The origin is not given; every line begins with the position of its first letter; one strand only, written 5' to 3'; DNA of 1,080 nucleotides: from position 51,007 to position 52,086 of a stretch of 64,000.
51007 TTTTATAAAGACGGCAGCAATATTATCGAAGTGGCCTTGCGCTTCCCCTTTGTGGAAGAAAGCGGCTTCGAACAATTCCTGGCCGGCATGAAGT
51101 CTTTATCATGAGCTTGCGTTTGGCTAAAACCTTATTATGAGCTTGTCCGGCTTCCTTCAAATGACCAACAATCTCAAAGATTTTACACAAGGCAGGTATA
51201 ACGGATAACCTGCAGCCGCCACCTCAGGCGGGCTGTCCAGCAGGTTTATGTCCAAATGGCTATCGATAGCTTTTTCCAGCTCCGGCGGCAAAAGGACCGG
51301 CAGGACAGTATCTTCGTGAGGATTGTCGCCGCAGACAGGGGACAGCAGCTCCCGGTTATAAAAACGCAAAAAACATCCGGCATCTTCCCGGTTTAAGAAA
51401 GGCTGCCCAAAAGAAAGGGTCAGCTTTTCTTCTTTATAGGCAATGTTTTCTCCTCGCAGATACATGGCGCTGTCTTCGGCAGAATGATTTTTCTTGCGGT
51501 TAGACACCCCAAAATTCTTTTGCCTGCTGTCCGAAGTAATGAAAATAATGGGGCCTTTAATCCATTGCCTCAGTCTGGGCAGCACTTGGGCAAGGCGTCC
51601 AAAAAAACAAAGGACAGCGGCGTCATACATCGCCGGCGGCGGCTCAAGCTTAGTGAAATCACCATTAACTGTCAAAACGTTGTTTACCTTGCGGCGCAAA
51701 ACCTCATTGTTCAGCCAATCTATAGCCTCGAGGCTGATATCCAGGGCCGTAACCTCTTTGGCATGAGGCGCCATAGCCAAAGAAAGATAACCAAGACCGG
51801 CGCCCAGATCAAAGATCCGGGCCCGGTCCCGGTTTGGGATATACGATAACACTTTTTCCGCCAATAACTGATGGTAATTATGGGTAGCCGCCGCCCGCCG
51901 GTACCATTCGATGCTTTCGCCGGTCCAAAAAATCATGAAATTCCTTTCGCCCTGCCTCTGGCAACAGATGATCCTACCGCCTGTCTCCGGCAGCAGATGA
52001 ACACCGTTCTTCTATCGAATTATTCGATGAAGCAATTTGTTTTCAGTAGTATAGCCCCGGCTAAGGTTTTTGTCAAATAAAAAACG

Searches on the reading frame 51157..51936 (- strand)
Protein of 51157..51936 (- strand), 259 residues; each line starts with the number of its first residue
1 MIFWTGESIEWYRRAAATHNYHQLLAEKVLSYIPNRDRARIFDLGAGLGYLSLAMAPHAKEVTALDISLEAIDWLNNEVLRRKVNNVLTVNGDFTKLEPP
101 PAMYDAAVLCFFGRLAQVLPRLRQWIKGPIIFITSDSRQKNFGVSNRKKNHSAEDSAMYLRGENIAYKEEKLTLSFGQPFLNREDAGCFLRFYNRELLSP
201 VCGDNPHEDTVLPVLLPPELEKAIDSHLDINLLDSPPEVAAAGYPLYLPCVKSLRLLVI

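Call 10: search_protein_families(library=pfam, proteins=[window:51157-51936:-])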
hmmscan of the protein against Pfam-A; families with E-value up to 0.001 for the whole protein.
window:51157-51936:- (259 aa): 9 families
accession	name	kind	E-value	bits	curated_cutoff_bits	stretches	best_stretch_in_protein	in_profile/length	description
PF13649.12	Methyltransf_25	-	4.2e-09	37.4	27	1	41-111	1-72/97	Methyltransferase domain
PF05175.20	MTS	-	6.8e-07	29.5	23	1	29-95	23-91/170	Methyltransferase small domain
PF13847.12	Methyltransf_31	-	9.8e-07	29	27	1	37-159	3-129/145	Methyltransferase domain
PF08241.18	Methyltransf_11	-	3.1e-06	28.2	21.2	1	43-111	2-68/95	Methyltransferase domain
PF13489.12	Methyltransf_23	-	3.1e-06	27.5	27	1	19-107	3-85/164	Methyltransferase domain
PF02475.24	TRM5-TYW2_MTfase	-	4.8e-06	27.1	28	1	38-126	37-127/164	TRM5/TYW2 methyltransferase domain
PF08242.18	Methyltransf_12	-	1.8e-05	25.8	30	1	43-112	2-74/98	Methyltransferase domain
PF05219.18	DREV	-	5.7e-05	22.8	26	1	20-89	77-141/265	DREV methyltransferase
PF00398.26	RrnaAD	-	0.00091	18.8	24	0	27-104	20-95/263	Ribosomal RNA adenine dimethylase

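Call 56: find_homologous_proteins(query=window:51157-51936:-, max_evalue=1e-40)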
Query window:51157-51936:- (259 aa): 2 proteins with E <= 1e-40 among 742 candidates.
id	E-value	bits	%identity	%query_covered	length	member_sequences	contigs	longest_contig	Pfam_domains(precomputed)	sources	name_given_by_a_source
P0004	7.8e-163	558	94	100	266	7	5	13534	PF13489.13,PF05175.21,PF13649.13,PF02475.24,PF05219.18,PF08241.19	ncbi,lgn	-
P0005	1.0e-126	440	74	100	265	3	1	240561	PF13847.13,PF13489.13,PF05175.21,PF13649.13,PF02475.24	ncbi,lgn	-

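Call 57: find_encoding_contigs(protein=P0005, flank=4000, max_places=4)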
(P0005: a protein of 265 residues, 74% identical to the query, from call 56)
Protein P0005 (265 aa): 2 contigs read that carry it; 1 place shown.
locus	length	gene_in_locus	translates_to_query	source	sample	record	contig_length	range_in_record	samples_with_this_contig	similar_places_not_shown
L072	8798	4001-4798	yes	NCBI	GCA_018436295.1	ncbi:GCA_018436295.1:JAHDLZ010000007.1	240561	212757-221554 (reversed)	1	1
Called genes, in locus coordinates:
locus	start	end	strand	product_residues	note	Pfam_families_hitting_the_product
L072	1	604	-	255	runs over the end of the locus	PF02826:2-Hacid_dh_C (weak)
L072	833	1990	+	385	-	PF06050:HGD-D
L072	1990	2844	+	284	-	PF01869:BcrAD_BadFG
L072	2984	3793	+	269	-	PF11738:DUF3298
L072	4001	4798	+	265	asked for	PF13489:Methyltransf_23 (weak), PF02475:TRM5-TYW2_MTfase, PF05175:MTS (weak), PF13649:Methyltransf_25, PF13847:Methyltransf_31 (weak)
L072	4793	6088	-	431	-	-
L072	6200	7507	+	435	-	-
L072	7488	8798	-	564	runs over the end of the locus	PF01564:Spermine_synth, PF13649:Methyltransf_25 (weak)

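Call 58: find_encoding_contigs(protein=P0004, flank=4000, max_places=6)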
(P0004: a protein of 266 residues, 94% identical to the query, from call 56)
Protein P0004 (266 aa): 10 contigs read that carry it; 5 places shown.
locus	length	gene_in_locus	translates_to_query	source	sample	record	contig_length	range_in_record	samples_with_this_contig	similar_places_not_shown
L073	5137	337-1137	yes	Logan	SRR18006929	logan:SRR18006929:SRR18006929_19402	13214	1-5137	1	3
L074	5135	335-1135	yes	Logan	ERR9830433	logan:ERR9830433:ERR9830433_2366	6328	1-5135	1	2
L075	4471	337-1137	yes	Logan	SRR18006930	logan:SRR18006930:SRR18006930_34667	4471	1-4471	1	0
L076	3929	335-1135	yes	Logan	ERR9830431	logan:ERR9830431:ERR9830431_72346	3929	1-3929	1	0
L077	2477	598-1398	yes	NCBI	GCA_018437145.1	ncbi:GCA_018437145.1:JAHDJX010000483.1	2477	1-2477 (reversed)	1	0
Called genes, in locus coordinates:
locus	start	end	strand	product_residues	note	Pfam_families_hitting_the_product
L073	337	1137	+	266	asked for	PF02475:TRM5-TYW2_MTfase (weak), PF05219:DREV (faint), PF13489:Methyltransf_23 (weak), PF05175:MTS (weak), PF08241:Methyltransf_11 (weak), PF13649:Methyltransf_25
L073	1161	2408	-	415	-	-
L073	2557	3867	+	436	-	-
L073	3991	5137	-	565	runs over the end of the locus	PF01564:Spermine_synth, PF13649:Methyltransf_25 (weak)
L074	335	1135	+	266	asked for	PF02475:TRM5-TYW2_MTfase (weak), PF05219:DREV (faint), PF13489:Methyltransf_23 (weak), PF05175:MTS (weak), PF08241:Methyltransf_11 (weak), PF13649:Methyltransf_25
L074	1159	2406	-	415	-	-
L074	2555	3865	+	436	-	-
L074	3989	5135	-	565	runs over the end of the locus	PF01564:Spermine_synth, PF13649:Methyltransf_25 (weak)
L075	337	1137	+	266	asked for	PF02475:TRM5-TYW2_MTfase (weak), PF05219:DREV (faint), PF13489:Methyltransf_23 (weak), PF05175:MTS (weak), PF08241:Methyltransf_11 (weak), PF13649:Methyltransf_25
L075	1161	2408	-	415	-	-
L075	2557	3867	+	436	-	-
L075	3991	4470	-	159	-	?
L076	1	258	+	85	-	?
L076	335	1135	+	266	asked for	PF02475:TRM5-TYW2_MTfase (weak), PF05219:DREV (faint), PF13489:Methyltransf_23 (weak), PF05175:MTS (weak), PF08241:Methyltransf_11 (weak), PF13649:Methyltransf_25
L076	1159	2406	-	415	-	-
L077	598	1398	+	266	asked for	PF02475:TRM5-TYW2_MTfase (weak), PF05219:DREV (faint), PF13489:Methyltransf_23 (weak), PF05175:MTS (weak), PF08241:Methyltransf_11 (weak), PF13649:Methyltransf_25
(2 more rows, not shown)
